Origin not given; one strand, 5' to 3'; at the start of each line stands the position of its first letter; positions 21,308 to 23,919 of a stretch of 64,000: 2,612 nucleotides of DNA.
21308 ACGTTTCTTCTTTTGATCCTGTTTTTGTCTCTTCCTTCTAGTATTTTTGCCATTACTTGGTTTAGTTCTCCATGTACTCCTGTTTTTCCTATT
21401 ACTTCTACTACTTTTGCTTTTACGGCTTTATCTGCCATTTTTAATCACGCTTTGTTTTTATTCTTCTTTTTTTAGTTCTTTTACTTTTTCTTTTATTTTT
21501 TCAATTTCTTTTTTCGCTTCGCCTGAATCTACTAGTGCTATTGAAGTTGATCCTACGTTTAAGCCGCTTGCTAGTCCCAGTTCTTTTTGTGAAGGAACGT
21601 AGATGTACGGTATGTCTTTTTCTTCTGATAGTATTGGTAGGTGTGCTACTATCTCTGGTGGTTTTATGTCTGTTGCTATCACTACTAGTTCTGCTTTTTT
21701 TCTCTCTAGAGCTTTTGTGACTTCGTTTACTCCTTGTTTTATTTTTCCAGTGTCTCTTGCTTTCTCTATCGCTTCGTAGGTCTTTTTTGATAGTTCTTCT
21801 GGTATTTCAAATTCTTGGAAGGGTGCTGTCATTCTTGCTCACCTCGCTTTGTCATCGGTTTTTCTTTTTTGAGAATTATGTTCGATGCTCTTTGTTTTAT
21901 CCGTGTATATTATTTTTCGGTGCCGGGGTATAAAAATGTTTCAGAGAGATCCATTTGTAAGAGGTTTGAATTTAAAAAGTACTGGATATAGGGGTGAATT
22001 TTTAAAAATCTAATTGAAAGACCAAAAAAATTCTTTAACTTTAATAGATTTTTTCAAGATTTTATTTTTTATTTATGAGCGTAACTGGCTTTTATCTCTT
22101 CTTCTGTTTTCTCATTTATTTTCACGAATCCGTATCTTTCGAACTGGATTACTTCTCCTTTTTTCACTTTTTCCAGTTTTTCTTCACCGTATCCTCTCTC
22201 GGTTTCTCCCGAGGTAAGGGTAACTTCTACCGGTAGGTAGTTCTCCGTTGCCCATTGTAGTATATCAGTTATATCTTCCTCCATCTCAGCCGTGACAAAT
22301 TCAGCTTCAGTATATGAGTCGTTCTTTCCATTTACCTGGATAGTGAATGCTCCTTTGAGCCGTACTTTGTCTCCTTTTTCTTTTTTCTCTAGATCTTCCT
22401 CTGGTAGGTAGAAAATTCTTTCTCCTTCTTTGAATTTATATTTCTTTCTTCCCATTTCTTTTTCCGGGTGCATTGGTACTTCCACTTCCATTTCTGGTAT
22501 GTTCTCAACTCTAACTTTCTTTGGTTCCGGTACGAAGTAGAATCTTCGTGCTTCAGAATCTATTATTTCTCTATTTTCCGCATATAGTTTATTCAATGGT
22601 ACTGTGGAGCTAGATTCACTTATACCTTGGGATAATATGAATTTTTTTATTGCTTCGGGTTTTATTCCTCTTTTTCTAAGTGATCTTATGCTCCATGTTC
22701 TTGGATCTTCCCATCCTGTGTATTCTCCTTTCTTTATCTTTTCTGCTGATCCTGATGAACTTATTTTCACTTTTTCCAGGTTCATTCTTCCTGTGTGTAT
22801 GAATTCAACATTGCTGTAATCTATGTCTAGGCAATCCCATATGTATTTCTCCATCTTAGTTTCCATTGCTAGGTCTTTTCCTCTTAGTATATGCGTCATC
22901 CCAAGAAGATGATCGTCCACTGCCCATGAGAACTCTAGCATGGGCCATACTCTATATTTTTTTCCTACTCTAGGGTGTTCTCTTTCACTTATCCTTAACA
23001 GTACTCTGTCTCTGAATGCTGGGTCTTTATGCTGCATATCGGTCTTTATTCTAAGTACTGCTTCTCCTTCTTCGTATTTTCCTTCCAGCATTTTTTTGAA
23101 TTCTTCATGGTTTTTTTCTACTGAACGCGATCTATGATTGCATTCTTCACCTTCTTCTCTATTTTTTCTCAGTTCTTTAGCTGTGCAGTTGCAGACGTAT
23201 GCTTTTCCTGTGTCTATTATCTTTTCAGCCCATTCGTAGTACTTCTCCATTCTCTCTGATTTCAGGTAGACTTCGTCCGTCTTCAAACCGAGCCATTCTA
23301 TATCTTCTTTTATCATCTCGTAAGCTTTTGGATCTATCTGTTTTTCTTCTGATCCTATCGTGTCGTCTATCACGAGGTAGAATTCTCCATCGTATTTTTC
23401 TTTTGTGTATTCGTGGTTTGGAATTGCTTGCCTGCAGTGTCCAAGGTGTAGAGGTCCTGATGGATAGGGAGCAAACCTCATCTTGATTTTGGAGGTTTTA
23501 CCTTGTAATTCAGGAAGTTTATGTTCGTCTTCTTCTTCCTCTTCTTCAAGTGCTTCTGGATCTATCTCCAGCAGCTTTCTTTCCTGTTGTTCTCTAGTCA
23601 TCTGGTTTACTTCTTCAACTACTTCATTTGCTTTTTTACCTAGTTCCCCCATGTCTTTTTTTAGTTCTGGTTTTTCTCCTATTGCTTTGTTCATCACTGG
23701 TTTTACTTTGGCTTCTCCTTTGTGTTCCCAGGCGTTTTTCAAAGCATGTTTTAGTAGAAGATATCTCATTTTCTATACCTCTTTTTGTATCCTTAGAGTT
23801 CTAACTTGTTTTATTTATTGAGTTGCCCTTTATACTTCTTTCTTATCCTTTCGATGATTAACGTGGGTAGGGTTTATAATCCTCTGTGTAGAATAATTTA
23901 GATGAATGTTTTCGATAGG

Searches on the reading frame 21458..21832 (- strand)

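Call 37: search_protein_families(library=pfam, proteins=[window:21458-21832:-], max_evalue=0.001)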
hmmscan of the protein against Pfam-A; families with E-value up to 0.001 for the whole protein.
window:21458-21832:- (124 aa): 3 families
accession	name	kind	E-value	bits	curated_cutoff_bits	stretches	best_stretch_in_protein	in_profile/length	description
PF01248.31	Ribosomal_L7Ae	-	9.7e-29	99.4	22.1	1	17-108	2-93/95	Ribosomal protein L7Ae/L30e/S12e/Gadd45 family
PF15608.11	PELOTA_1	-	8.9e-05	22.6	25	1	24-80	15-69/81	PELOTA RNA binding domain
PF08228.16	RNase_P_pop3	-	0.00057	20.4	22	1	13-104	37-133/158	RNase P subunit Pop3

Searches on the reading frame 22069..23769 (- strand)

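Call 37: search_protein_families(library=pfam, proteins=[window:22069-23769:-], max_evalue=0.001)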
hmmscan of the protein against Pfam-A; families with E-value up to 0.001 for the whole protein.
window:22069-23769:- (566 aa): 4 families
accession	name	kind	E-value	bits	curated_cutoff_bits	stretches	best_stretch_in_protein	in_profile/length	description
PF00749.27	tRNA-synt_1c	-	6.7e-68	229.4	23.4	1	94-398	1-307/314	tRNA synthetases class I (E and Q), catalytic domain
PF03950.23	tRNA-synt_1c_C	-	1e-15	58.2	23.9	1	407-487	1-84/91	tRNA synthetases class I (E and Q), anti-codon binding domain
PF20974.2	tRNA-synt_1c_C2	-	1.2e-06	29.5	23.9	1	522-551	38-68/69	tRNA synthetases class I (E and Q), anti-codon binding domain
PF11960.13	DUF3474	-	0.00055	20.6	27.8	0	56-135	51-129/138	Domain of unknown function (DUF3474)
